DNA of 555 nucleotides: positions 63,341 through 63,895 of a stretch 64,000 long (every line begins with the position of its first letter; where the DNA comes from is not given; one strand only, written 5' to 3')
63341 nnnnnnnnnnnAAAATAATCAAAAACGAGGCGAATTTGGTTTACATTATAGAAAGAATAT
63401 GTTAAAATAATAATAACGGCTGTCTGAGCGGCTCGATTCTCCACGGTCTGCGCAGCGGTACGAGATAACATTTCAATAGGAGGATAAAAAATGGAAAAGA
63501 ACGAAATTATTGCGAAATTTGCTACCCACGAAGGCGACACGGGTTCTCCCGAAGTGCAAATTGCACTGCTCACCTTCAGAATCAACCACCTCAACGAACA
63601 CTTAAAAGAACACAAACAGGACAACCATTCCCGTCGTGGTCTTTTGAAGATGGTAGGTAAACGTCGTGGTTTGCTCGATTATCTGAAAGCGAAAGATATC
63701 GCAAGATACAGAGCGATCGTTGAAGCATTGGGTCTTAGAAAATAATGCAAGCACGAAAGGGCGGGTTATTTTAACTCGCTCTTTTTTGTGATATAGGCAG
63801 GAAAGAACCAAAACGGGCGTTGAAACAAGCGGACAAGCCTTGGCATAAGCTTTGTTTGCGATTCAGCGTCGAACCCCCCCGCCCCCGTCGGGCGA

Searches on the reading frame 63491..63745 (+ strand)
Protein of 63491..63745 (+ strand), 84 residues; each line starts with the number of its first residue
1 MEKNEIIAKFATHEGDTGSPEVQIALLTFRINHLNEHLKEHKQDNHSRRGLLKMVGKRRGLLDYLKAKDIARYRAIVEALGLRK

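Call 75: find_encoding_contigs(protein=window:63491-63745:+, flank=10000, max_places=1)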
Protein window:63491-63745:+ (84 aa): 23 contigs read that carry it; 1 place shown.
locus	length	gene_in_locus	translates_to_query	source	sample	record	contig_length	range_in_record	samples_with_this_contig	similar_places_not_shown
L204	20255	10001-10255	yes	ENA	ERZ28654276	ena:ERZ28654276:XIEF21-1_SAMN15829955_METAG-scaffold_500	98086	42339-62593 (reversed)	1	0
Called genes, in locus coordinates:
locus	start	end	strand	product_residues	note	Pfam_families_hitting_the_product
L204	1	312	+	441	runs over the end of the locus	PF13353:Fer4_12, PF04055:Radical_SAM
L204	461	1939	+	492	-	-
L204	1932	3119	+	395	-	-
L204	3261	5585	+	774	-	PF01368:DHH, PF02272:DHHA1, PF17768:RecJ_OB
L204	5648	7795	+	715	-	PF13328:HD_4, PF01966:HD, PF04607:RelA_SpoT, PF02824:TGS, PF19296:RelA_AH, PF28438:RelA_RIS, PF13291:ACT_4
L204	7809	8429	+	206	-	PF23023:Anti-Pycsar_Apyc1 (weak), PF00753:Lactamase_B, PF12706:Lactamase_B_2 (weak)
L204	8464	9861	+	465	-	PF04055:Radical_SAM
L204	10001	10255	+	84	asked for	PF00312:Ribosomal_S15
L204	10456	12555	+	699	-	PF01138:RNase_PH, PF03725:RNase_PH_C, PF03726:PNPase, PF01138:RNase_PH, PF00013:KH_1, PF00575:S1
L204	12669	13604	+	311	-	PF00535:Glycos_transf_2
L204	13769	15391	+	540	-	PF04542:Sigma70_r2, PF00196:GerE (faint), PF04545:Sigma70_r4, PF08281:Sigma70_r4_2, PF13384:HTH_23 (faint), PF13412:HTH_24 (faint)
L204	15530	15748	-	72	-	PF01381:HTH_3, PF12844:HTH_19, PF13443:HTH_26 (weak)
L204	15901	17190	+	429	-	PF00535:Glycos_transf_2, PF13641:Glyco_tranf_2_3, PF13632:Glyco_trans_2_3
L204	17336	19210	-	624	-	PF01134:GIDA, PF01266:DAO (faint), PF07992:Pyr_redox_2 (weak), PF21680:GIDA_C_1st, PF13932:SAM_GIDA_C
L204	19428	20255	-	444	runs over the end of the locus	PF11638:DnaA_N (weak), PF00308:Bac_DnaA, PF01637:ATPase_2 (faint), PF01695:IstB_IS21 (weak), PF13401:AAA_22 (faint), PF00004:AAA, PF00910:RNA_helicase (weak), PF08299:Bac_DnaA_C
